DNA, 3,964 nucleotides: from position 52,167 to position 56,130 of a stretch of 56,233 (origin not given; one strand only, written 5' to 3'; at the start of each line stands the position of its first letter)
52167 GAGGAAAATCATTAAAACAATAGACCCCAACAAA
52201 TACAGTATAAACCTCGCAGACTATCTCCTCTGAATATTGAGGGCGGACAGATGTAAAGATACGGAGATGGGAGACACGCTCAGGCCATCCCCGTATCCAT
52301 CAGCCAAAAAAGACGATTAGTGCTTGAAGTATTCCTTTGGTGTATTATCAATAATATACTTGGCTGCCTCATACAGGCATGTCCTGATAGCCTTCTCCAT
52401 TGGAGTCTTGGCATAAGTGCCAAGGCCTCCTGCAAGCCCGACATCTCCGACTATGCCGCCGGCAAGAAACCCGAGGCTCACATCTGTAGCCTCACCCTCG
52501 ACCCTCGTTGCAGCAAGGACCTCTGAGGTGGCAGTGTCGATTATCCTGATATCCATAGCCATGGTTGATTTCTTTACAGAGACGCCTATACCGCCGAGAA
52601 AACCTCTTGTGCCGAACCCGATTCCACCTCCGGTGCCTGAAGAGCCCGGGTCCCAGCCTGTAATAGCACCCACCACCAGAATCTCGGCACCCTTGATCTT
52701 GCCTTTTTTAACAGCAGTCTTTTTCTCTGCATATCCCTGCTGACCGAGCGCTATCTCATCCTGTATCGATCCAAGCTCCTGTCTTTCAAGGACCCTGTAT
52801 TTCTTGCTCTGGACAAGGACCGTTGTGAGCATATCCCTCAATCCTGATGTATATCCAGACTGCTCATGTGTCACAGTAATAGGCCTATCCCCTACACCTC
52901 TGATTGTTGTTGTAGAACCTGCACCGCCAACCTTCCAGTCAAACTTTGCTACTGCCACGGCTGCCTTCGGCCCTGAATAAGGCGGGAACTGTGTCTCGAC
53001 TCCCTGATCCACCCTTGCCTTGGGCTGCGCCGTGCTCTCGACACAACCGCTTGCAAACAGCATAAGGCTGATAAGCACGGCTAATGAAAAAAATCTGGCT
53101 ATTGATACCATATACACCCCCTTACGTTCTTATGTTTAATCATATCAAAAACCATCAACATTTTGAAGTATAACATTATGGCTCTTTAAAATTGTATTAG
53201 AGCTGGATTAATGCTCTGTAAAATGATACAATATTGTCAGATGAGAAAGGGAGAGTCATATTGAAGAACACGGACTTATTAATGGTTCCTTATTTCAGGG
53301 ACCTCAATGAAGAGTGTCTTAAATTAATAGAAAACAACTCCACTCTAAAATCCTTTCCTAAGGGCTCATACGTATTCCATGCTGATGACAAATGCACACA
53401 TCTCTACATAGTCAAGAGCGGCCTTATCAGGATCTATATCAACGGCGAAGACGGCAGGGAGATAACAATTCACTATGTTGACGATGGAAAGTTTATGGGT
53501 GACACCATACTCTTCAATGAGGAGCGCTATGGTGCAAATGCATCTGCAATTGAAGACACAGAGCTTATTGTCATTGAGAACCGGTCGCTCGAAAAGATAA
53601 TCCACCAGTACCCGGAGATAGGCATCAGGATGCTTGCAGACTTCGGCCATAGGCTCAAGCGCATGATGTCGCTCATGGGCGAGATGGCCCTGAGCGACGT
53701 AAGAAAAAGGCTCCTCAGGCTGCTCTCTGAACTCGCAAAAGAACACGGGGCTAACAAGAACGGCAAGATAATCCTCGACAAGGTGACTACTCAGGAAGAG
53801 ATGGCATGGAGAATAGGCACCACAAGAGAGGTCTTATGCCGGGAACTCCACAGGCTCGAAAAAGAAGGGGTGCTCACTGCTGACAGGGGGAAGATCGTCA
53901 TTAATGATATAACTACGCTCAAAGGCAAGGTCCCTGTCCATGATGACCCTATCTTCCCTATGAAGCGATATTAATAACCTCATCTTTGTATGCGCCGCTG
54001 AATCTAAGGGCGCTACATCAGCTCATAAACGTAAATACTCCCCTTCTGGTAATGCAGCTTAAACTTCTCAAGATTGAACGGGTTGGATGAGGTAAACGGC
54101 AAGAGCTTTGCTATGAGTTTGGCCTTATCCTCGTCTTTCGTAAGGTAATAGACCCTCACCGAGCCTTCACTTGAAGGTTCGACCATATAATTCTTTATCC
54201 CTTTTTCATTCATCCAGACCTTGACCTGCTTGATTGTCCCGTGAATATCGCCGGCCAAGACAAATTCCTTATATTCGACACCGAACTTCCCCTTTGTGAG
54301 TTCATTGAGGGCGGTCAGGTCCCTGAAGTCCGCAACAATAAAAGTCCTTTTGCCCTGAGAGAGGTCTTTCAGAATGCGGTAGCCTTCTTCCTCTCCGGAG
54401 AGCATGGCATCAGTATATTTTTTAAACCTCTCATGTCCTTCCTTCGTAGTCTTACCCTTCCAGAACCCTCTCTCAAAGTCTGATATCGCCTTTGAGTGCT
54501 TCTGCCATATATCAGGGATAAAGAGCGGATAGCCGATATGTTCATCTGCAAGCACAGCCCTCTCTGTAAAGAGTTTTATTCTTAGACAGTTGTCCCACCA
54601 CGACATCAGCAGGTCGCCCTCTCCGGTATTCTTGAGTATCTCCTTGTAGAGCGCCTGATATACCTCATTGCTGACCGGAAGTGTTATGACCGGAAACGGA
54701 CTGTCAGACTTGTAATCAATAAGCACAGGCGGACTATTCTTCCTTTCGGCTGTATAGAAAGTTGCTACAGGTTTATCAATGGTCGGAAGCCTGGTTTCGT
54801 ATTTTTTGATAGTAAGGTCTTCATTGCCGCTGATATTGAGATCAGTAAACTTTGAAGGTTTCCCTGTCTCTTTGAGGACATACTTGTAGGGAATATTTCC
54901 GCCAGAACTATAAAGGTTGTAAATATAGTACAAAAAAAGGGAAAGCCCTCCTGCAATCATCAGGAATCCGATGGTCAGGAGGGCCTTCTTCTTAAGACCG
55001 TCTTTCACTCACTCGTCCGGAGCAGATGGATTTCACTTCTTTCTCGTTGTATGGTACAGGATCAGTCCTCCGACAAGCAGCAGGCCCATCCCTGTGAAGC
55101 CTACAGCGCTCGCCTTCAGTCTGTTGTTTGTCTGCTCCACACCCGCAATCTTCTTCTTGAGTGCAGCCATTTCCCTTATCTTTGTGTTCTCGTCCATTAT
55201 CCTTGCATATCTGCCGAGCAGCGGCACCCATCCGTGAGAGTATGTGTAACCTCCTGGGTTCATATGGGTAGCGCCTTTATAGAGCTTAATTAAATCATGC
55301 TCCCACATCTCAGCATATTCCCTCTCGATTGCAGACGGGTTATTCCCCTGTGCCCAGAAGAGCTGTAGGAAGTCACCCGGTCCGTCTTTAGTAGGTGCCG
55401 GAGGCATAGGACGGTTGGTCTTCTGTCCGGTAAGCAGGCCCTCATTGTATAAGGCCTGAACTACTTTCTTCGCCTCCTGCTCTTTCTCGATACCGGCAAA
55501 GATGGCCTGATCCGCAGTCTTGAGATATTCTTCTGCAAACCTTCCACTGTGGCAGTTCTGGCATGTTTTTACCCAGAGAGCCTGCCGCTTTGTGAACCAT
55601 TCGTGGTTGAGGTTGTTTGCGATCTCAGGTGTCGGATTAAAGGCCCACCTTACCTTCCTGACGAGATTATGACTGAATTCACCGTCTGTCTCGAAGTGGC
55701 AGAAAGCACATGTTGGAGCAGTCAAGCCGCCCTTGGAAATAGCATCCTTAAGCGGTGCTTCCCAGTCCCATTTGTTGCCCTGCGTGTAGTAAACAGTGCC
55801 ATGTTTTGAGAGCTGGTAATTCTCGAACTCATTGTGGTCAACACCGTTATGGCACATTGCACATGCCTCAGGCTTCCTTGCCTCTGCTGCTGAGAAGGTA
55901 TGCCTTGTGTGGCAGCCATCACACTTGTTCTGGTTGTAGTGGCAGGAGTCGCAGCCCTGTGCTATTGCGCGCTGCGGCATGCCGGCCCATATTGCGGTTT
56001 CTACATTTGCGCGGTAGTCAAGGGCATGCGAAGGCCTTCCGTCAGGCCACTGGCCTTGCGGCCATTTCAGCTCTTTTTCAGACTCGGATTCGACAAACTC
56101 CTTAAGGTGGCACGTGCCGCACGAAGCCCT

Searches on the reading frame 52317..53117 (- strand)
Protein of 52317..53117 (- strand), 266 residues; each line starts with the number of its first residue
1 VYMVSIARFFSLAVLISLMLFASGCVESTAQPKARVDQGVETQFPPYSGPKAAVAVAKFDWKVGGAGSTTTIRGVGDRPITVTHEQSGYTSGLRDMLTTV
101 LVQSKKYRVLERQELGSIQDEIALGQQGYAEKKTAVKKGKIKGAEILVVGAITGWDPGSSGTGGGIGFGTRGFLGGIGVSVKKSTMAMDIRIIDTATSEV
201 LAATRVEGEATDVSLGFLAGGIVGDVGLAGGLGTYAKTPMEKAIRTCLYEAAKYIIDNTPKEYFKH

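Call 26: search_protein_families(library=pfam, proteins=[window:52317-53117:-], max_evalue=0.0001)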
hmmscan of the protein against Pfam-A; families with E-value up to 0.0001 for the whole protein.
window:52317-53117:- (266 aa): 1 family
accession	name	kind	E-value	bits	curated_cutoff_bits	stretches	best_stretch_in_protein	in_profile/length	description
PF03783.19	CsgG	-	3.6e-36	124.9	20.8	1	53-259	11-201/210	Curli production assembly/transport component CsgG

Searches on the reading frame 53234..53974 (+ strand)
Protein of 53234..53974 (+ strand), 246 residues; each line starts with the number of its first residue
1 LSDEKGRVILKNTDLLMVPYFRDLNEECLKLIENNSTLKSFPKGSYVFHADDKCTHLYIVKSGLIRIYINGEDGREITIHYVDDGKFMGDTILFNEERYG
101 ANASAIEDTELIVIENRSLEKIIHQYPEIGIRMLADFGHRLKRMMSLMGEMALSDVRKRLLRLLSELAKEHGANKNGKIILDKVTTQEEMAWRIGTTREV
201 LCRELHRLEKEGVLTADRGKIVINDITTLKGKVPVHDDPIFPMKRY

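Call 71: search_protein_families(library=ncbifam, proteins=[window:53234-53974:+], max_evalue=0.001)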
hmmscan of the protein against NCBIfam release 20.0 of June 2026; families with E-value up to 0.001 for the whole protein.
window:53234-53974:+ (246 aa): 13 families
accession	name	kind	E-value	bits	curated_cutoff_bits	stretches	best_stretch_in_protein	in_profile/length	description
NF008732.0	PRK11753.1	equivalog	3.5e-28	98.5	266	1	28-223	15-210/214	cAMP-activated global transcriptional regulator CRP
NF010499.0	PRK13918.1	equivalog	3.9e-16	59.2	274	1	44-230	20-198/205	CRP/FNR family transcriptional regulator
NF006901.0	PRK09392.1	equivalog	6.1e-15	55.2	211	1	15-229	9-217/236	transcriptional activator FtrB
TIGR03697.1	NtcA_cyano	equivalog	4.9e-14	52.5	244.95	1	45-229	2-188/193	global nitrogen regulator NtcA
NF053664.1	TransRegPtrACyano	equivalog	1.6e-13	50.4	300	1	55-223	28-190/196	Crp/Fnr family transcriptional regulator PtrA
NF052518.1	TransRegLdrP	equivalog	2e-13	50.8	300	1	39-230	2-185/195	transcriptional regulator LdrP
NF008365.0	PRK11161.1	subfamily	1.1e-11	44.5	228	1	24-230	34-240/250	fumarate/nitrate reduction transcriptional regulator Fnr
NF045989.1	TransRegFnrLRhodb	equivalog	5.9e-11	42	300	1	27-230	27-232/245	transcriptional regulator FnrL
NF041163.2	encap_f2b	equivalog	2.8e-10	39.9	400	1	7-151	65-210/450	family 2B encapsulin nanocompartment shell protein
NF050806.1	TransRegFixKCaul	equivalog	4e-10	39.3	300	1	36-229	23-210/215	transcriptional regulator FixK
TIGR03896.1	cyc_nuc_ocin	subfamily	1.6e-08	34.3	161.05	1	21-148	146-277/317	bacteriocin-type transport-associated protein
NF007707.0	PRK10402.1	subfamily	5.1e-06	26.2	180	1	32-115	27-110/226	transcriptional regulator YeiL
NF058543.1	ActPatMycb56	equivalog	0.0004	19.3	460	1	27-143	10-124/317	acetyltransferase Pat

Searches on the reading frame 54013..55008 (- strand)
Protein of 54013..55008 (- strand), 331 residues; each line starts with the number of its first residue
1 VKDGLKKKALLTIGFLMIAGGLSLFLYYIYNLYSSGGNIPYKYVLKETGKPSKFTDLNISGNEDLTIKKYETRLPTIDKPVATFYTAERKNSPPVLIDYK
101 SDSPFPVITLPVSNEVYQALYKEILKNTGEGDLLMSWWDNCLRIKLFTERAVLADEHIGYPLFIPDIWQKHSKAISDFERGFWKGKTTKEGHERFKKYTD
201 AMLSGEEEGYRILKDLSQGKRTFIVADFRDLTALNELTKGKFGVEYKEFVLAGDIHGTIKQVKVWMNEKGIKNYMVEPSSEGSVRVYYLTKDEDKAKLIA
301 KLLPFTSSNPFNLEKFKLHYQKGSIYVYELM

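Call 26: search_protein_families(library=pfam, proteins=[window:54013-55008:-], max_evalue=0.0001)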
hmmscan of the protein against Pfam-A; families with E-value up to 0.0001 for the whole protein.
window:54013-55008:- (331 aa): 0 families

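Call 71: search_protein_families(library=ncbifam, proteins=[window:54013-55008:-], max_evalue=0.001)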
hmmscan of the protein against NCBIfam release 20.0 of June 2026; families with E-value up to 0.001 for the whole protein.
window:54013-55008:- (331 aa): 1 family
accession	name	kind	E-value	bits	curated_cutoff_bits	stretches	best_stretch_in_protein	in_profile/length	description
TIGR04392.1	haoB_nitrify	equivalog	5.6e-71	239.7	200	1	13-330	2-320/320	hydroxylamine oxidation protein HaoB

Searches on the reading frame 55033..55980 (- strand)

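Call 26: search_protein_families(library=pfam, proteins=[window:55033-55980:-], max_evalue=0.0001)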
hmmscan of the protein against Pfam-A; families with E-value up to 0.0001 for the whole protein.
window:55033-55980:- (315 aa): 1 family
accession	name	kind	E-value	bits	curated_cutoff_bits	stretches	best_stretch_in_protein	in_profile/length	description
PF13447.11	Multi-haem_cyto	-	1.6e-101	339.5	21.9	1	1-191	79-269/269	Seven times multi-haem cytochrome CxxCH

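Call 71: search_protein_families(library=ncbifam, proteins=[window:55033-55980:-], max_evalue=0.001)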
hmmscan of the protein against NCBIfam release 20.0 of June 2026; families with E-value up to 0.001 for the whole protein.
window:55033-55980:- (315 aa): 1 family
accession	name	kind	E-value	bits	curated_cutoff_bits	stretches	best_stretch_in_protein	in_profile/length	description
NF052343.1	hydrazine_HDH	equivalog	2.3e-33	115.4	900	1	8-184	212-384/564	hydrazine dehydrogenase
